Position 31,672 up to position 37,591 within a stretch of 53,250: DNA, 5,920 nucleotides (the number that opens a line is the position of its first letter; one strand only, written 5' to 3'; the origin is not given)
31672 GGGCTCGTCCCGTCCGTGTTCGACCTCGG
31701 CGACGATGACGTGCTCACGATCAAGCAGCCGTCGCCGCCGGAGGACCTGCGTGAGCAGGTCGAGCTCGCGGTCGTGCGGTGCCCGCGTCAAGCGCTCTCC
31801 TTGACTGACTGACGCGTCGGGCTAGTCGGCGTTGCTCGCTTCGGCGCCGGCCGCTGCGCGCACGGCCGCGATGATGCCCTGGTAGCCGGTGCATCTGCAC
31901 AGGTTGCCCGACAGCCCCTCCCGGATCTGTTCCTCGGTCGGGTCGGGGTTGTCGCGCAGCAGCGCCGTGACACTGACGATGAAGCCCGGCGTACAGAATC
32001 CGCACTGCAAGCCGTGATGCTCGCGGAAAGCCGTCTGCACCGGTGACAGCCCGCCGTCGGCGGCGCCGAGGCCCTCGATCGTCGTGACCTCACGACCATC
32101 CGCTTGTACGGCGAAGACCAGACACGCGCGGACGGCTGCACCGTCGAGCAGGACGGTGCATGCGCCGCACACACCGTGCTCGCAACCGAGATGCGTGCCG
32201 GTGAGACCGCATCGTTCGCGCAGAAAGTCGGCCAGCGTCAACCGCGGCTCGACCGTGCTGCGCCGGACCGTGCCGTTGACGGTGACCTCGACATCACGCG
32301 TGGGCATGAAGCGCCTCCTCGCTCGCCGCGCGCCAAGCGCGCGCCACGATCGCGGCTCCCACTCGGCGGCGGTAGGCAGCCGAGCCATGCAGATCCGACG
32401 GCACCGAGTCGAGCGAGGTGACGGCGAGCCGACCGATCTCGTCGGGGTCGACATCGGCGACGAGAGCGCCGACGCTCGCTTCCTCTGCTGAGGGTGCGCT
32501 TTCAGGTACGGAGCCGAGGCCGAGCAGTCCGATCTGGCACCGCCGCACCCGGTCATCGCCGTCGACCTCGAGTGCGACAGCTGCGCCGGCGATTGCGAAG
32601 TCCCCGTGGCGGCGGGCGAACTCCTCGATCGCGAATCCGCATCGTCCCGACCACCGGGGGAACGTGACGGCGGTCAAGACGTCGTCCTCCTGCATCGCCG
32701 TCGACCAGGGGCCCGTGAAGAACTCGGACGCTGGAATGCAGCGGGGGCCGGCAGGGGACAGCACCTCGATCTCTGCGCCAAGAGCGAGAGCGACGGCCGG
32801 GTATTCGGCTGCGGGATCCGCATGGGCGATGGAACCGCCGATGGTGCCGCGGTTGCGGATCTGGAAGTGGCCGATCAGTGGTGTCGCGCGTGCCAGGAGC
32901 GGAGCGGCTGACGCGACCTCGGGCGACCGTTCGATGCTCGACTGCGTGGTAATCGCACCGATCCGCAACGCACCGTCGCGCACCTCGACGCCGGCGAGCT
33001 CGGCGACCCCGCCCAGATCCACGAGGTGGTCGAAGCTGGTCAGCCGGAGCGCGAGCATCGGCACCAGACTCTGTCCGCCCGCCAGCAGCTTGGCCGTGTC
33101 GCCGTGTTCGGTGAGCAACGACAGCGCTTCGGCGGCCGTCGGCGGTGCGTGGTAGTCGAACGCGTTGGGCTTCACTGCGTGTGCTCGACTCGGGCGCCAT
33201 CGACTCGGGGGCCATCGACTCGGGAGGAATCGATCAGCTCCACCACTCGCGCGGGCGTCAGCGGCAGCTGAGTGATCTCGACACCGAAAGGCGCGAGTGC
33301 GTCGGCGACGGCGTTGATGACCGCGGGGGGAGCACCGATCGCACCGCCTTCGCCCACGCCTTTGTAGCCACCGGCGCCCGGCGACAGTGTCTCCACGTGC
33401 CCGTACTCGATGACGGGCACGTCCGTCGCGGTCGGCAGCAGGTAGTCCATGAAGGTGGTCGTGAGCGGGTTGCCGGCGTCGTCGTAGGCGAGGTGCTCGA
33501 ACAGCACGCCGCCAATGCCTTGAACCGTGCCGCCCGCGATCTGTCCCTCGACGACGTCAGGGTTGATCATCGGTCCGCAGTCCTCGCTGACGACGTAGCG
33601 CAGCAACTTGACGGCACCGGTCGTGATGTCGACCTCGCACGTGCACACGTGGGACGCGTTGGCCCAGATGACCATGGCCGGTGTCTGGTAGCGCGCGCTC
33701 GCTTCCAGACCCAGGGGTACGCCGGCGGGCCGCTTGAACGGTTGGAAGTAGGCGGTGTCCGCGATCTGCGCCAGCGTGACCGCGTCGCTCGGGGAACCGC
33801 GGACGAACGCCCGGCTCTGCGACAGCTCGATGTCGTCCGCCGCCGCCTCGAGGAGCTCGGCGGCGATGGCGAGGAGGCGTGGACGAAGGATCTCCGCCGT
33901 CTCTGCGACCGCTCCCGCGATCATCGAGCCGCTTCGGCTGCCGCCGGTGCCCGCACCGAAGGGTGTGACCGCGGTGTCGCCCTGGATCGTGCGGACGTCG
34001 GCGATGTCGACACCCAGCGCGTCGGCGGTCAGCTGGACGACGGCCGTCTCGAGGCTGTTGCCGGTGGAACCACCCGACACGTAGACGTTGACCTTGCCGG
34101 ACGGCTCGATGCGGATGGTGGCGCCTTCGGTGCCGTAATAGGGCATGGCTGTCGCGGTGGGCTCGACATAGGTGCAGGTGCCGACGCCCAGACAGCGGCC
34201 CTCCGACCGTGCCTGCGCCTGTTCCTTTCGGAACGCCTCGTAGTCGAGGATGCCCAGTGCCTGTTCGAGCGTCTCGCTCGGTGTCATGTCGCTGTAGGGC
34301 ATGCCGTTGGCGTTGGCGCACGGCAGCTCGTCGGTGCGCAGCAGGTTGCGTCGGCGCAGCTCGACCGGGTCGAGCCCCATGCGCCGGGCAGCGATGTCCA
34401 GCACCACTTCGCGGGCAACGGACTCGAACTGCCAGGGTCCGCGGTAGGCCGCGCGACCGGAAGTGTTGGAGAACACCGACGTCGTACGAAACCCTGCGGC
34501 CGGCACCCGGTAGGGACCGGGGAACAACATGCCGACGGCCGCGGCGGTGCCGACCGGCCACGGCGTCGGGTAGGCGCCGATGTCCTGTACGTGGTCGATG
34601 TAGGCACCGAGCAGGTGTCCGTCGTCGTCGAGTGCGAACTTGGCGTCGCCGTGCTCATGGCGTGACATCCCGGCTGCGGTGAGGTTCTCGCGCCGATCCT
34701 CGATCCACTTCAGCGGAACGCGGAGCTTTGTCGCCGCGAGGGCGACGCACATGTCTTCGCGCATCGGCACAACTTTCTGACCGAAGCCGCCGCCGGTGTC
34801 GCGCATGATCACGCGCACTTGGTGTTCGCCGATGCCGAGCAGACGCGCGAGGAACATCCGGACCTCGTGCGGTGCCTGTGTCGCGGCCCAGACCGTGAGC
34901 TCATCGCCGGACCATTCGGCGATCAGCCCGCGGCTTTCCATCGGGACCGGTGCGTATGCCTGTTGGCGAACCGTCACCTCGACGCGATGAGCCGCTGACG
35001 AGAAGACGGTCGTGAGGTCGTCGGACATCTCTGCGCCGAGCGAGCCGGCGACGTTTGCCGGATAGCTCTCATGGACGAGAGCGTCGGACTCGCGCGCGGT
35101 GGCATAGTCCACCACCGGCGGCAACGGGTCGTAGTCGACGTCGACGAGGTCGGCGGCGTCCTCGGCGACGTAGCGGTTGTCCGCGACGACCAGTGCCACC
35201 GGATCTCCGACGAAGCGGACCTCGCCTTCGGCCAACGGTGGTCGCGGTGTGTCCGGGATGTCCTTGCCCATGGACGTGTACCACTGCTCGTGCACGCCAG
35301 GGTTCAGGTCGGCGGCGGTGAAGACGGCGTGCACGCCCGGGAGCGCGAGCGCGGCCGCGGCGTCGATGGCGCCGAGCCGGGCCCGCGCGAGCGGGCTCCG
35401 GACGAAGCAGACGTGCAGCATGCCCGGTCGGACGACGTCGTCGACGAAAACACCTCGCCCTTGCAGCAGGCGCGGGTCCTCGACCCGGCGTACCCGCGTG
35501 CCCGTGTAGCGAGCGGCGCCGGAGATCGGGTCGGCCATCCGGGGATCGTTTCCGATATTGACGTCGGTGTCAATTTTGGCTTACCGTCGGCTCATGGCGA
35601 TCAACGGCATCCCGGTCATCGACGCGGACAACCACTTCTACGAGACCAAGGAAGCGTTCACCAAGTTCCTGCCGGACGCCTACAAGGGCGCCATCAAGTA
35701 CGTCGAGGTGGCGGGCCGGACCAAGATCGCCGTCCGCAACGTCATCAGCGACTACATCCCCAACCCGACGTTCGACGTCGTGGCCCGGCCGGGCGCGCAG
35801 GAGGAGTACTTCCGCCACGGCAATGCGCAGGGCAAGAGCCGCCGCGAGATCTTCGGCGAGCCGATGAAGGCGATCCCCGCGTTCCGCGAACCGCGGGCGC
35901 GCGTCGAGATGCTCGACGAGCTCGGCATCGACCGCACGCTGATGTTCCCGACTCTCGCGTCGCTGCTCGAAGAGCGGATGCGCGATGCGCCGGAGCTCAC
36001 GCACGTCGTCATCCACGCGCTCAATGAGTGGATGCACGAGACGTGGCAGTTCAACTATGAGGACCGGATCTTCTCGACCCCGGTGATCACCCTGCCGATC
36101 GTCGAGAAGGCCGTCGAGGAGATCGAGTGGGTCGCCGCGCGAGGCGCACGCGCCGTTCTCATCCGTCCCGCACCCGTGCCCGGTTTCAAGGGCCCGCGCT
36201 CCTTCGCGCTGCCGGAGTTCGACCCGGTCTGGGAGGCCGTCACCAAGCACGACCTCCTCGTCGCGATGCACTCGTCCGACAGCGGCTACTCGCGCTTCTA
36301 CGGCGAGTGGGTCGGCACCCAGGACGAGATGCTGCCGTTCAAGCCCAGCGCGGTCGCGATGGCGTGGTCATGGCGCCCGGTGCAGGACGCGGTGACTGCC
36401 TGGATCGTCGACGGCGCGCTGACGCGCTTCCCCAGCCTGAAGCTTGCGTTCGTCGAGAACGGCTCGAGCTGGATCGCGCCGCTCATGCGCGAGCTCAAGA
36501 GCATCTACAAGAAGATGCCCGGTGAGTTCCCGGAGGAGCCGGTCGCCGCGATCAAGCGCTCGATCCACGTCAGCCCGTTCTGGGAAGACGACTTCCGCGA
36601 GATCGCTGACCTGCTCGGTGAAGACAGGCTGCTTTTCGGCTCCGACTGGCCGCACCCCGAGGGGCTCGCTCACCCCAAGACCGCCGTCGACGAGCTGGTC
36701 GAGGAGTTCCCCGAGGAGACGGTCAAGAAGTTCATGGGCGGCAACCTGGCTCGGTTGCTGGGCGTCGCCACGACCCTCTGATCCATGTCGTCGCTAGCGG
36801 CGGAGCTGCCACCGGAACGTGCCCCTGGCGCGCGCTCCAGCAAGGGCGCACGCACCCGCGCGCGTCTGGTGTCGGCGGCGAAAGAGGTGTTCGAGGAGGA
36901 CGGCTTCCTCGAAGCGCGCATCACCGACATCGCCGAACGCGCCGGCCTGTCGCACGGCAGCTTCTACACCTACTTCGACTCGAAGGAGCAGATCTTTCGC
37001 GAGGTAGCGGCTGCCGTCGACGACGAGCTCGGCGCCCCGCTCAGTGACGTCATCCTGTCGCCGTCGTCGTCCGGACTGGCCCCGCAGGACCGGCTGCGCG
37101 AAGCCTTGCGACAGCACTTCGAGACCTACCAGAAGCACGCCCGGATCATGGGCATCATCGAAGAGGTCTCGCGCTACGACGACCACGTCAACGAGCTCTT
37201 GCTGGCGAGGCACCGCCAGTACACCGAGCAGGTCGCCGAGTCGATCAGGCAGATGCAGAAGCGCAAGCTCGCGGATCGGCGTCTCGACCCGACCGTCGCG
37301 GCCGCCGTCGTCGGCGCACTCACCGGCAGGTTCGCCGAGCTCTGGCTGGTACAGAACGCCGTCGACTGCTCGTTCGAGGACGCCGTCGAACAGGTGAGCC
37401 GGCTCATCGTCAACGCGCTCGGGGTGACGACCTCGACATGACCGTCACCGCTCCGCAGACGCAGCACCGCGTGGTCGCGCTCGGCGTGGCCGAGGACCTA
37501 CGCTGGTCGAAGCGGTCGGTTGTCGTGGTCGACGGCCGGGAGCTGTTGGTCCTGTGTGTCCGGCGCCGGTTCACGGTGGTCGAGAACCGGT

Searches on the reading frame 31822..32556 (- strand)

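Call 17: search_protein_families(library=pfam, proteins=[window:31822-32556:-])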
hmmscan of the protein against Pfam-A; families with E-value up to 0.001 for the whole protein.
window:31822-32556:- (244 aa): 3 families
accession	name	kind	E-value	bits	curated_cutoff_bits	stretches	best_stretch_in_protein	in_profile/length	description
PF01799.25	Fer2_2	-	5.2e-34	116.7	30.3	1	159-233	1-75/75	[2Fe-2S] binding domain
PF00111.32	Fer2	-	1.3e-07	31.8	21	1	91-143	1-53/77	2Fe-2S iron-sulfur cluster binding domain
PF13085.11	Fer2_3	-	2.2e-05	24.9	27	1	124-163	51-89/107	2Fe-2S iron-sulfur cluster binding domain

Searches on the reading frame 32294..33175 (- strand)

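Call 17: search_protein_families(library=pfam, proteins=[window:32294-33175:-])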
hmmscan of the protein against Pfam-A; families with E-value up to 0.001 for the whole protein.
window:32294-33175:- (293 aa): 2 families
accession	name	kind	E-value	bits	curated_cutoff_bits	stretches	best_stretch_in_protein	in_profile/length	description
PF00941.27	FAD_binding_5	-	6.6e-48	163.2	27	1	5-175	2-170/170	FAD binding domain in molybdopterin dehydrogenase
PF03450.22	CO_deh_flav_C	-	2.4e-16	60.2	25.5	1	183-283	3-101/102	CO dehydrogenase flavoprotein C-terminal domain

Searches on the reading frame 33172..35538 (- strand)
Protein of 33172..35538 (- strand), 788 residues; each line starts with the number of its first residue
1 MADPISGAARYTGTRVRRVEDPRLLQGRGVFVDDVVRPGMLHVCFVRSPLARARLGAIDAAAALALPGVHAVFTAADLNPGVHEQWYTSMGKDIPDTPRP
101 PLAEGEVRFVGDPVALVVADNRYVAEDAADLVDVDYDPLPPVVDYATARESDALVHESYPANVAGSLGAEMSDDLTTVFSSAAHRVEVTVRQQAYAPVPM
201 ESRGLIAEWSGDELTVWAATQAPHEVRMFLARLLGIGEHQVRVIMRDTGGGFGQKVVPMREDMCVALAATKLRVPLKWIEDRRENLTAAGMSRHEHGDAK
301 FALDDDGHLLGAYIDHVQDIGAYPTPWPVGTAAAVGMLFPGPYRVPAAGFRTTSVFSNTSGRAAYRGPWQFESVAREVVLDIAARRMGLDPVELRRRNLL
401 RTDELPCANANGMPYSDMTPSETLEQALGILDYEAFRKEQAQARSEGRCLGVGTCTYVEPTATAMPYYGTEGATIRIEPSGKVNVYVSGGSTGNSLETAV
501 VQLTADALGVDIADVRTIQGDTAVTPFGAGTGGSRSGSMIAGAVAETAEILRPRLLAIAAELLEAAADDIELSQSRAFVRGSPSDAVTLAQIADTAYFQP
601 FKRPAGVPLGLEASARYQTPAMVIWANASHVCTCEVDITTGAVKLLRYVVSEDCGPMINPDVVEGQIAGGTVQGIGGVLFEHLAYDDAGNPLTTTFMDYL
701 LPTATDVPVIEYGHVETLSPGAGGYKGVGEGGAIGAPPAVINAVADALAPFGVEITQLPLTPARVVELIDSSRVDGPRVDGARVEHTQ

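Call 17: search_protein_families(library=pfam, proteins=[window:33172-35538:-])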
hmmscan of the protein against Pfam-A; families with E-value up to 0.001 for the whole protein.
window:33172-35538:- (788 aa): 3 families
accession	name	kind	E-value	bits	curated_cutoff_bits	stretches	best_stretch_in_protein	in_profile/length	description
PF20256.3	MoCoBD_2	-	1.6e-77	261.2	27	1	431-708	6-283/283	Molybdopterin cofactor-binding domain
PF02738.23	MoCoBD_1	-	1.7e-62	211.2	27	1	155-399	1-244/244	Molybdopterin cofactor-binding domain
PF01315.27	Ald_Xan_dh_C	-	1.8e-29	102.7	31.3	1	26-140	1-110/110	Aldehyde oxidase and xanthine dehydrogenase, a/b hammerhead domain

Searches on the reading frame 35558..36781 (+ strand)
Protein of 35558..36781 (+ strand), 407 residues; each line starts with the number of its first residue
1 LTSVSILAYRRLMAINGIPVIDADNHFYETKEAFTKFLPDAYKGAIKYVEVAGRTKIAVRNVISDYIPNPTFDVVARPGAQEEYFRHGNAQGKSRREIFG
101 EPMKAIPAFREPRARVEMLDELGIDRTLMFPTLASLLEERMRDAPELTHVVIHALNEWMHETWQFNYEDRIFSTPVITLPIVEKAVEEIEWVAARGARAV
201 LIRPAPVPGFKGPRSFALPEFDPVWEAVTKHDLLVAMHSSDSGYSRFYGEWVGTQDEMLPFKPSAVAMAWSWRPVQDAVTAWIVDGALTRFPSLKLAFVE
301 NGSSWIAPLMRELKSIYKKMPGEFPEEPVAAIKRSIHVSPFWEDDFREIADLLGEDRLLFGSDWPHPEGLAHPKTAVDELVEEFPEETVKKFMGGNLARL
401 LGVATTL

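Call 17: search_protein_families(library=pfam, proteins=[window:35558-36781:+])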
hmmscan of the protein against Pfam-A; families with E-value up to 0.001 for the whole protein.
window:35558-36781:+ (407 aa): 1 family
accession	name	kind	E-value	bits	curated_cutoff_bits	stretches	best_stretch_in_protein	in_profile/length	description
PF04909.20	Amidohydro_2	-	6.4e-27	95.5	26.4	1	110-402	19-288/289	Amidohydrolase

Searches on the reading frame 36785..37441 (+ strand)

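Call 17: search_protein_families(library=pfam, proteins=[window:36785-37441:+])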
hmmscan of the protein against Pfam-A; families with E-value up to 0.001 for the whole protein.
window:36785-37441:+ (218 aa): 3 families
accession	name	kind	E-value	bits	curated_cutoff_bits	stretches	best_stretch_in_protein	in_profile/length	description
PF00440.29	TetR_N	-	8.5e-15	54.7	24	1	28-74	1-47/47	Bacterial regulatory proteins, tetR family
PF17932.6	TetR_C_24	-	2.8e-06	28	26.4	1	99-177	3-82/114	Tetracyclin repressor-like, C-terminal domain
PF21313.2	EthR_C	-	0.00097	19.9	27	0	105-209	2-106/111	Transcriptional regulator EthR, C-terminal domain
